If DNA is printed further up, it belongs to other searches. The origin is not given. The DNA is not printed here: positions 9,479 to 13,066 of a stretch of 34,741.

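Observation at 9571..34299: Window-wide pattern: at least six unrelated short palindromic or tandem repeat families, four of them inside intact ORFs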

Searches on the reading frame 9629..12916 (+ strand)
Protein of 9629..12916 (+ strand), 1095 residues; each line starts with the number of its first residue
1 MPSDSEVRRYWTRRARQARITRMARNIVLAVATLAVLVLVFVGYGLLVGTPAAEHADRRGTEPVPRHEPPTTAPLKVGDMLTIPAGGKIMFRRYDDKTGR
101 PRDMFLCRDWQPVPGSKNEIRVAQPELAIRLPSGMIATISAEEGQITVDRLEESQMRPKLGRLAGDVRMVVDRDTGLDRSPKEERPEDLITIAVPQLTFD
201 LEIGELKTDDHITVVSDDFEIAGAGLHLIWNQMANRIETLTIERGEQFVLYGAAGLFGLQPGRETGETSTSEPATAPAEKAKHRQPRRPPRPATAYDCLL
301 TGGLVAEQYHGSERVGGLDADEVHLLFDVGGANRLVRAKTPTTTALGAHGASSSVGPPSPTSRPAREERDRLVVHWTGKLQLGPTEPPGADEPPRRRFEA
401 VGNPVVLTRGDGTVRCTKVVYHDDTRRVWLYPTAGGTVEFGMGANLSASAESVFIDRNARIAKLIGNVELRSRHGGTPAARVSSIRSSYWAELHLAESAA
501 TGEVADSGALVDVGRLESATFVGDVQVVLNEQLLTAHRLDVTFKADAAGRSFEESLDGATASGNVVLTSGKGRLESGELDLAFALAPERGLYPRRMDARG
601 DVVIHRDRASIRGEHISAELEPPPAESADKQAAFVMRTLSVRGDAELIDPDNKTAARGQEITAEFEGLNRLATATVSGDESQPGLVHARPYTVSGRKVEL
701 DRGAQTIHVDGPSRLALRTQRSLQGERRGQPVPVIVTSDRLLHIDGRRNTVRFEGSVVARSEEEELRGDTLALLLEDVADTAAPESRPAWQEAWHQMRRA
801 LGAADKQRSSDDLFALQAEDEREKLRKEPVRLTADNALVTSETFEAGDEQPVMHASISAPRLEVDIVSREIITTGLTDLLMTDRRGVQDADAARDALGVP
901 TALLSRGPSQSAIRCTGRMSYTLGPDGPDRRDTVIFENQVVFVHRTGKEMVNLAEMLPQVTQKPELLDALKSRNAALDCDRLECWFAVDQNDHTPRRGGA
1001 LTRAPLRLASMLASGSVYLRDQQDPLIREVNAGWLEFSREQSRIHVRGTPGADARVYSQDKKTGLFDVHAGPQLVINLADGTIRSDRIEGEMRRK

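Call 9: search_protein_families(library=pfam, proteins=[window:9629-12916:+])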
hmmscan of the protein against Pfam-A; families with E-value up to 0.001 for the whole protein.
window:9629-12916:+ (1095 aa): 1 family
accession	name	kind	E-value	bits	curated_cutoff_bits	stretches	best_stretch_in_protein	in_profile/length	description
PF03968.19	LptD_N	-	6.3e-09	36.5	20.4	0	518-567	15-64/113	LptA/(LptD N-terminal domain) LPS transport protein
